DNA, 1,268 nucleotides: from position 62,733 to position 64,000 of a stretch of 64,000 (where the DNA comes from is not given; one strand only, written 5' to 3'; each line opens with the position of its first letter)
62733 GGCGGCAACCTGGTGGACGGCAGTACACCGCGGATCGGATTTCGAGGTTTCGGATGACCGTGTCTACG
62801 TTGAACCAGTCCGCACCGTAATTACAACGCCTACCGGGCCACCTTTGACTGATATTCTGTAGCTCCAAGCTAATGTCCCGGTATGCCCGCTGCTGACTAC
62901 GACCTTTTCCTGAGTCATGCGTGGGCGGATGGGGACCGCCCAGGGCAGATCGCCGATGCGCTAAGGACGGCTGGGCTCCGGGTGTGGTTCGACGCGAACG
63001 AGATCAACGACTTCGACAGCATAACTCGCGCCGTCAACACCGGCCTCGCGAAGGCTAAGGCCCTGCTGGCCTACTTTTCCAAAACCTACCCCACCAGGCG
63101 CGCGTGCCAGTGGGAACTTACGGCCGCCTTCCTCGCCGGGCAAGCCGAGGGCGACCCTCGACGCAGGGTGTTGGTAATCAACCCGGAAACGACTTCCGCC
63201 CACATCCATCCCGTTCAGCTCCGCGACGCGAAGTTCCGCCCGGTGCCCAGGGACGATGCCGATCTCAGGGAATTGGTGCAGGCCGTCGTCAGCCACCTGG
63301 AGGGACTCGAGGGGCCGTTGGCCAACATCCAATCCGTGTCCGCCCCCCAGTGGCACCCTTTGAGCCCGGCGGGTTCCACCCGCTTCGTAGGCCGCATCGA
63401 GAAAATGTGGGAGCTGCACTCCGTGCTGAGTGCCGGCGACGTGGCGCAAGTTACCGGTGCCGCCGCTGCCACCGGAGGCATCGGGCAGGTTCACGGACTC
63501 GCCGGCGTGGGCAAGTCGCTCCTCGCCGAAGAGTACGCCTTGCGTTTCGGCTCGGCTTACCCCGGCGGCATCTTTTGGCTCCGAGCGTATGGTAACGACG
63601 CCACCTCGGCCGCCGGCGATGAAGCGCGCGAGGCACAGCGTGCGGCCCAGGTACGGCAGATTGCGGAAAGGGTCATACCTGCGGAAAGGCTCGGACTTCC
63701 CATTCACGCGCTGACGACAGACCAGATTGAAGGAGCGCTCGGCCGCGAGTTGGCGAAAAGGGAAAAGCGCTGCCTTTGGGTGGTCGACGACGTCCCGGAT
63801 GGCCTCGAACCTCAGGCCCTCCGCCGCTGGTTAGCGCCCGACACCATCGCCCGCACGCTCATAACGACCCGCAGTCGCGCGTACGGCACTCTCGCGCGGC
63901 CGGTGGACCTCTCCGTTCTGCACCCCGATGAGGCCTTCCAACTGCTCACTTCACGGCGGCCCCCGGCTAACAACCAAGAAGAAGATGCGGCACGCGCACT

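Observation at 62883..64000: Unlisted TIR/NB-ARC (STAND) NLR-like gene running off the end of the window, a candidate immune/abortive-infection sensor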

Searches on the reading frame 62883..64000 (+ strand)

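Call 7: search_protein_families(library=pfam, proteins=[window:62883-64000:+], max_evalue=1)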
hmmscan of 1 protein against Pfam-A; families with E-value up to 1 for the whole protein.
window:62883-64000:+ (372 aa): 5 families
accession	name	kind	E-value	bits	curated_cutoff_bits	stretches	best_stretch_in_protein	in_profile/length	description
PF13676.11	TIR_2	-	1.3e-16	61.7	28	1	9-131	2-121/122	TIR domain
PF00931.28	NB-ARC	-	1.8e-05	24.6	23.5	1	202-365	22-175/248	NB-ARC domain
PF13191.12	AAA_16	-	0.00062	20.7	32.6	1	196-304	22-141/167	AAA ATPase domain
PF13401.12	AAA_22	-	0.00097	19.9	27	1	197-315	4-103/130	AAA domain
PF24336.1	DUF7504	-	0.13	13.1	27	0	298-356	4-63/179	Family of unknown function (DUF7504)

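Call 8: search_protein_families(library=padloc, proteins=[window:62883-64000:+], max_evalue=1)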
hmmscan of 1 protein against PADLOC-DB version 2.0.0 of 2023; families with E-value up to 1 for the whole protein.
window:62883-64000:+ (372 aa): 8 families
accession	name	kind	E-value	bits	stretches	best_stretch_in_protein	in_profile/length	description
PDLC05062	PDC-S66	-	3e-12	44.6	1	4-83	147-227/282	-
PDLC00417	ThsB1|ThsB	-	9.8e-07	26.5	1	4-81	165-243/303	TIR-like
PDLC00424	ThsB1|ThsB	-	6.4e-06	24.1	1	7-60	103-157/234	TIR-like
PDLC04140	mad8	-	4.7e-05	21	1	197-326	26-136/314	mads_8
PDLC02012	SAVED5--SAVED_TIR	-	0.00016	18.9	1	7-108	15-110/404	-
PDLC02961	RT-TIR_XII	-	0.0003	17.8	1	5-135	347-471/475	single gene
PDLC00435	ThsB1|ThsB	-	0.018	12.6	1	2-39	61-98/281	TIR-like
PDLC02962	RT-TIR_XII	-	0.022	11.6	1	4-83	344-423/478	single gene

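Call 9: search_protein_families(library=ncbifam, proteins=[window:62883-64000:+], max_evalue=1)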
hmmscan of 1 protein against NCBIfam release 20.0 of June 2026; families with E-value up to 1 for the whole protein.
window:62883-64000:+ (372 aa): 2 families
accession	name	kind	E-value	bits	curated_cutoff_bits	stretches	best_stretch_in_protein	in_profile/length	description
NF040586.1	FxSxx_TPR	equivalog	7.9e-17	61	300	1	162-366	2-173/830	FxSxx-COOH system tetratricopeptide repeat protein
NF042941.1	Retron_TIR_antiphage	equivalog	6.4e-13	48.3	600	1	4-109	338-441/464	TIR domain-containing anti-phage reverse transcriptase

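Call 10: find_homologous_proteins(query=window:62883-64000:+)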
Query window:62883-64000:+ (372 aa): 271 proteins with E <= 0.001 among 8000 candidates; the best 120 are listed.
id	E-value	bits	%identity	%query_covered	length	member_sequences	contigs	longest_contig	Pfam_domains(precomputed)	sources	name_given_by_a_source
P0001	2.4e-165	568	70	100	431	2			PF13676.12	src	-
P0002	4.9e-160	551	68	99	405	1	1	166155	PF13676.12,PF00931.29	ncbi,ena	-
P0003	2.5e-159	549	67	100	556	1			PF13676.12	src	-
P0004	2.5e-158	545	67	100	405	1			PF13676.12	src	-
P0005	1.3e-157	543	67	100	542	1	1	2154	PF13676.12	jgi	jgi:hypothetical protein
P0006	4.6e-157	541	66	100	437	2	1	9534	PF13676.12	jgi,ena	-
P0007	1.7e-156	539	67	100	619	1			PF13676.12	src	-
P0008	6.7e-156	537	66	99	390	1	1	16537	PF13676.12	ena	-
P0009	3.1e-153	529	67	99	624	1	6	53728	PF13676.12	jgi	jgi:TIR domain/NB-ARC domain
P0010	1.0e-152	527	65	96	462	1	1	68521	PF13676.12,PF00931.29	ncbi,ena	-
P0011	1.0e-149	517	65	100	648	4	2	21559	PF13424.13,PF13676.12,PF13374.13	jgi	jgi:hypothetical protein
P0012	3.6e-149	515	65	100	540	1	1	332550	PF13676.12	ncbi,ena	-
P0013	1.7e-147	510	63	100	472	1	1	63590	PF13676.12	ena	-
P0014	2.6e-145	503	62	100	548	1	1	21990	PF13676.12,PF00931.29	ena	-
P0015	3.9e-144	499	62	99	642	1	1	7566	PF13676.12,PF00931.29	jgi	jgi:hypothetical protein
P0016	2.7e-143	496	62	99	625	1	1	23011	PF13676.12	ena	-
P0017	1.4e-142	494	68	88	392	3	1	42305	PF13676.12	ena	-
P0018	1.6e-142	493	67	91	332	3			PF13676.12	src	-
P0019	8.3e-140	484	61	99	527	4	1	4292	PF13676.12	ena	-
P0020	3.9e-137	476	60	99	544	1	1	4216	PF13676.12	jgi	jgi:hypothetical protein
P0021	1.5e-136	474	69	82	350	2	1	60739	PF13676.12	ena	-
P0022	5.6e-135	469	59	100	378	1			PF13676.12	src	-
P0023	2.3e-133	463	58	100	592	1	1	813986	PF13676.12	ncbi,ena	-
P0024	7.8e-133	462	57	98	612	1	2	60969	PF13676.12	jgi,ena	jgi:hypothetical protein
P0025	1.1e-131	458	64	85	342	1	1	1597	PF13676.12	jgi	jgi:hypothetical protein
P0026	1.9e-131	457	59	99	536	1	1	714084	PF13676.12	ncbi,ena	-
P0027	2.8e-129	450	57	99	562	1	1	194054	PF13676.12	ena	-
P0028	4.3e-128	446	67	85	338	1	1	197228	PF13676.12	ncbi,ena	-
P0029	2.8e-126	440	63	86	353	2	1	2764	PF13676.12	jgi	-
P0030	4.2e-126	439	59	99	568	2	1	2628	PF13676.12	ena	-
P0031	8.6e-123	429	62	85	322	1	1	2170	PF13676.12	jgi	jgi:hypothetical protein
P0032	5.8e-121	422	58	92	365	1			PF13676.12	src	-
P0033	6.2e-121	422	72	71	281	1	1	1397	PF13676.12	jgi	jgi:hypothetical protein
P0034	6.3e-119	416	68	75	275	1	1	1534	PF13676.12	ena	-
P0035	4.5e-118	413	70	70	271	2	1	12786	PF13676.12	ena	-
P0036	1.2e-116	408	68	73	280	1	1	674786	PF13676.12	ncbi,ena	-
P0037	4.1e-116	407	71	70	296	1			PF13676.12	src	-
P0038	1.8e-113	398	64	77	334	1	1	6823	PF13676.12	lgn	-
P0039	1.2e-112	395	54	96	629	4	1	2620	PF13676.12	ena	-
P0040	1.6e-112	395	66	72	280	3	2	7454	PF13676.12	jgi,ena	jgi:hypothetical protein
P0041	1.2e-111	392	52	99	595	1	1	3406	PF13676.12,PF00931.29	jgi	-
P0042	3.9e-111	390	53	99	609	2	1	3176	PF13676.12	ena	-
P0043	1.1e-110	389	69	67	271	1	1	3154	PF13676.12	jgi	jgi:hypothetical protein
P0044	4.0e-109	384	52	98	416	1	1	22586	PF13676.12,PF00931.29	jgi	jgi:hypothetical protein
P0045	7.0e-109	383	61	80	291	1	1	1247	PF13676.12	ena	-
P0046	7.4e-107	376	50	98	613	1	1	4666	PF13676.12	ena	-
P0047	4.2e-106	374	49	99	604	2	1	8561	PF13676.12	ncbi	ncbi:MAG: TIR domain-containing protein, partial [Candidatus Methanocomedens sp.]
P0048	6.3e-106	373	47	99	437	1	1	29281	PF13676.12,PF00931.29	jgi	jgi:hypothetical protein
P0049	1.5e-105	372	49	98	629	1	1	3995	PF01582.26,PF13676.12,PF00931.29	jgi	-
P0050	1.8e-105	372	49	98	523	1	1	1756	PF01582.26,PF13676.12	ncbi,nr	ncbi:MAG: toll/interleukin-1 receptor domain-containing protein, partial [Bacteroidetes bacterium]|n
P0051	4.1e-105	370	49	98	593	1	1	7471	PF01582.26,PF13676.12,PF00931.29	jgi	jgi:hypothetical protein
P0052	5.2e-105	370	50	98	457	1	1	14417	PF13676.12,PF00931.29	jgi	jgi:hypothetical protein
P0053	2.9e-103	364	47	99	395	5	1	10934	PF01582.26,PF13676.12,PF00931.29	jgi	-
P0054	6.5e-103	363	49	97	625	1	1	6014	PF13424.13,PF13676.12,PF00931.29,PF13374.13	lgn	-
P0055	7.7e-103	363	63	70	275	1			PF13676.12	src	-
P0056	9.7e-103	363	49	99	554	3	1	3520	PF13676.12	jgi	jgi:hypothetical protein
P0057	1.4e-101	359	49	97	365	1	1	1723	PF13676.12,PF00931.29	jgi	jgi:hypothetical protein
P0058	2.1e-101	358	51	99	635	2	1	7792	PF13424.13,PF13676.12,PF13374.13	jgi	jgi:hypothetical protein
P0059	2.8e-101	358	48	98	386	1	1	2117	PF01582.26,PF13676.12,PF00931.29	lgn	-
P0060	3.5e-101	357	47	99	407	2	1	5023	PF13676.12,PF00931.29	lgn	-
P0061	4.3e-101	357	49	98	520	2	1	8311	PF13676.12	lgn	-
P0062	8.1e-101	356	71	60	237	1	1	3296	PF13676.12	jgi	jgi:hypothetical protein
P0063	1.2e-100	356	50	99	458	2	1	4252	PF13676.12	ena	-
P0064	2.3e-100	355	63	72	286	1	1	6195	PF13401.13,PF00931.29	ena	-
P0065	4.7e-99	350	50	98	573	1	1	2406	PF13676.12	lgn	-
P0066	4.8e-99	350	46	99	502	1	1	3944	PF13676.12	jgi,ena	-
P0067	6.1e-99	350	48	94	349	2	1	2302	PF01582.26,PF13676.12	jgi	-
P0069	3.1e-98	348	47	99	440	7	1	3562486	PF13676.12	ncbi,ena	-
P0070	4.6e-98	347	50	98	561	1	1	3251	PF13676.12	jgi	jgi:hypothetical protein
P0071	8.0e-98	346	49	98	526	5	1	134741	PF13676.12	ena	-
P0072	9.4e-98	346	48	98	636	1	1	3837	PF13676.12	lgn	-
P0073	2.5e-96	341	48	98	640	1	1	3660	PF13676.12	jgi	jgi:hypothetical protein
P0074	8.9e-96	340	69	58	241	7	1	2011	PF13676.12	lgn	-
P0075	1.7e-95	339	70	55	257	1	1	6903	PF13676.12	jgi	jgi:hypothetical protein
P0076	3.3e-95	338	47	99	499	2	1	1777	PF13676.12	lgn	-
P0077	4.1e-95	337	50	98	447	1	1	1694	PF13676.12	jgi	jgi:hypothetical protein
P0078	4.9e-95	337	45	99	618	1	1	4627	PF13676.12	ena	-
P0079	3.2e-94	335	48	98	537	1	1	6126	PF13676.12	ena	-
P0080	3.7e-94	334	64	63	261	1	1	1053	PF13676.12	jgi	jgi:hypothetical protein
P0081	7.2e-94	333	46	99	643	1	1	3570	PF13676.12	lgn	-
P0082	1.7e-93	332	46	96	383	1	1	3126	PF01582.26,PF13676.12,PF00931.29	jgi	jgi:hypothetical protein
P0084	2.9e-93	331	47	98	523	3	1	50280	PF13676.12,PF00931.29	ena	-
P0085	2.0e-92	329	48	89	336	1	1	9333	PF13676.12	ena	-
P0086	2.5e-92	328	47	98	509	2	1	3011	PF13676.12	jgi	jgi:hypothetical protein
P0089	7.0e-91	324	48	99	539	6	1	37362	PF13676.12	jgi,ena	-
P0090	7.4e-91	323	48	96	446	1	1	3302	PF13676.12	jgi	jgi:hypothetical protein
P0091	1.4e-90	323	45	96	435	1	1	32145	PF01582.26,PF13676.12,PF00931.29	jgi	jgi:hypothetical protein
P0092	2.2e-90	322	69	54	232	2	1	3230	PF13676.12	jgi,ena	jgi:hypothetical protein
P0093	2.3e-90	322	71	53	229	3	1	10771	PF13676.12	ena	-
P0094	2.6e-90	322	67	59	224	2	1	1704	PF13676.12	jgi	-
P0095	6.1e-90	320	46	98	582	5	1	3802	PF13676.12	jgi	-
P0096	6.3e-90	320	46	99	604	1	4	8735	PF13676.12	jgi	jgi:hypothetical protein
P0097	1.1e-89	320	49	86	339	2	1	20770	PF13676.12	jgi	jgi:hypothetical protein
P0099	1.7e-89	319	47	99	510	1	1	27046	PF13676.12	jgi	jgi:hypothetical protein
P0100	6.1e-89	317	70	52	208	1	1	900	PF13676.12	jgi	-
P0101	8.7e-89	317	68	55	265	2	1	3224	PF13676.12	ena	-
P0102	1.0e-88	316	69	55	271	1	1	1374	PF13676.12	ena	-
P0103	7.6e-88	314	47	98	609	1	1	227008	PF13676.12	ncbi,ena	-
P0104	9.4e-88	313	45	98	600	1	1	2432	PF13676.12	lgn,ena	-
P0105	1.7e-87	312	47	98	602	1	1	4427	PF13676.12,PF00931.29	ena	-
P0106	9.9e-87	310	46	98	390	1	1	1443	PF13676.12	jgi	-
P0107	1.2e-86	310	47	93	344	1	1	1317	PF13676.12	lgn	-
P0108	1.4e-86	309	45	100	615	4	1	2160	PF13676.12,PF13374.13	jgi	jgi:TIR domain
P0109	4.7e-86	308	46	99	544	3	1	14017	PF13676.12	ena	-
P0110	6.4e-85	304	67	53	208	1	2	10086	PF13676.12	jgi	jgi:TIR domain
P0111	7.7e-85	304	43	97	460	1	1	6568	PF13676.12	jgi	jgi:hypothetical protein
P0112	1.2e-84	303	69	52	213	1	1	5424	PF13676.12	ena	-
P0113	2.2e-84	302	45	93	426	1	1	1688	PF13676.12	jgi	jgi:TIR domain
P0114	3.4e-84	302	46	98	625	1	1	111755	PF13676.12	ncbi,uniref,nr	ncbi:toll/interleukin-1 receptor domain-containing protein [Sphaerotilus sp.]|uniref:tetratricopepti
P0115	8.7e-84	300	46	99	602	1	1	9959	PF13676.12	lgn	-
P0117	1.2e-82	296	44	98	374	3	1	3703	PF13676.12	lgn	-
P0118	2.4e-82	295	47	83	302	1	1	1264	PF13676.12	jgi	jgi:hypothetical protein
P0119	3.7e-82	295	47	99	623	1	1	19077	PF01582.26,PF13676.12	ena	-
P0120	3.9e-82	295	46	97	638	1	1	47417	PF13424.13,PF13676.12,PF13374.13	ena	-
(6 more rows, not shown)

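Call 11: find_related_loci(query=window:62883-64000:+, collection=genome_contigs, flank=10000)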
Query window:62883-64000:+ (372 aa) in genome_contigs; peptide patterns used: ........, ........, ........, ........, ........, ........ (x = any residue, [..] = any of these).
178 stretches matched a pattern; 143 encode a relative of the query (tblastn E <= 1e-3); the best 80 are kept; 80 distinct loci.
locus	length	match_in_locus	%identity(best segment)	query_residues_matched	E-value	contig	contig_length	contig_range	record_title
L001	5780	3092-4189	67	1-371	2e-159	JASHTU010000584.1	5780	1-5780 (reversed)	MAG: Acidobacteriaceae bacterium isolate JOPF161 JOPF_NEAR_contig_1396627, whole genome shotgun sequence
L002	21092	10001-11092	70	3-371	8e-158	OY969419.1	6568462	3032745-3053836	MAG: uncultured Acidobacteriaceae bacterium isolate MFD03346.bin.1.13 genome assembly, chromosome: 1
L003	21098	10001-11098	68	1-371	4e-155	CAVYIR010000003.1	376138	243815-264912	MAG: uncultured Acidobacteriaceae bacterium isolate MFD05377.bin.1.126 genome assembly, contig: contig_19267, whole geno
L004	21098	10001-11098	68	1-371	8e-154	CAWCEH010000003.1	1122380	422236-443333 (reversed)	MAG: uncultured Acidobacteriaceae bacterium isolate MFD09286.bin.1.255 genome assembly, contig: contig_35132, whole geno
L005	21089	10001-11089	65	4-371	4e-152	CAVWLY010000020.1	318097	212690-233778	MAG: uncultured Acidobacteriaceae bacterium isolate MFD09286.bin.2.138 genome assembly, contig: contig_46436, whole geno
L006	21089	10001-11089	62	6-371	2e-150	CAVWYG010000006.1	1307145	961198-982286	MAG: uncultured Acidobacteriota bacterium isolate MFD09286.bin.1.180 genome assembly, contig: contig_24428, whole genome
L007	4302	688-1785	61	1-371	2e-149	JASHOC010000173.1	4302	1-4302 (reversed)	MAG: Acidobacteriaceae bacterium isolate JOPF013 JOPF_AWAY_contig_670184, whole genome shotgun sequence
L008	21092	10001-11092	61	1-371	1e-145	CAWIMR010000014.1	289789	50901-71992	MAG: uncultured Acidobacteriaceae bacterium isolate MFD05377.bin.2.25 genome assembly, contig: contig_19288, whole genom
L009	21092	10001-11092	58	1-371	7e-141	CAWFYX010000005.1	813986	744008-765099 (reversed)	MAG: uncultured Acidobacteriaceae bacterium isolate MFD09286.bin.2.100 genome assembly, contig: contig_19226, whole geno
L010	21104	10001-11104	59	4-372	2e-128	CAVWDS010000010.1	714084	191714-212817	MAG: uncultured Acidobacteriota bacterium isolate MFD01299.bin.2.212 genome assembly, contig: contig_7437, whole genome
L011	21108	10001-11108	68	1-371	4e-136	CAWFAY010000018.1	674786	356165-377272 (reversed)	MAG: uncultured Acidobacteriaceae bacterium isolate MFD00822.bin.2.91 genome assembly, contig: contig_70038, whole genom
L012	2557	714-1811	50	2-371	3e-123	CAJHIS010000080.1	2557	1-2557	MAG: Candidatus Argoarchaeum ethanivorans isolate gfbio:e3339647-f889-4370-9287-4fb5cb688e4c:AG392D22_GoMArc1 genome ass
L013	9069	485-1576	51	4-372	5e-115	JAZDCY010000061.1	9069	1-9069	MAG: Gemmatimonadota bacterium isolate LQ108M_Bin_23 LQ108M_Bin_23_scaffold_61, whole genome shotgun sequence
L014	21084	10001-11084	70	4-371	1e-139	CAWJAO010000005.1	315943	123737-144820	MAG: uncultured Acidobacteriaceae bacterium isolate MFD06435.bin.2.119 genome assembly, contig: contig_51310, whole geno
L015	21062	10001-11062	48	3-364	6e-112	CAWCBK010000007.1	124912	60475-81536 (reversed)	MAG: Euryarchaeota archaeon isolate MFD03899.bin.2.188 genome assembly, contig: contig_25277, whole genome shotgun seque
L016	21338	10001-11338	70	4-372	1e-111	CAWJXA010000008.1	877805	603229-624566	MAG: uncultured Acidobacteriaceae bacterium isolate MFD05502.bin.1.185 genome assembly, contig: contig_39839, whole geno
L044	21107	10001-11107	65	1-371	1e-161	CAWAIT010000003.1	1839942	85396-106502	MAG: uncultured Acidobacteriaceae bacterium isolate MFD02579.bin.1.114 genome assembly, contig: contig_2504, whole genom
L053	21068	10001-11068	44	6-372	2e-81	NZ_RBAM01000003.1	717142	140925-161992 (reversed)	Streptomyces klenkii strain KCTC 29202 contig0003, whole genome shotgun sequence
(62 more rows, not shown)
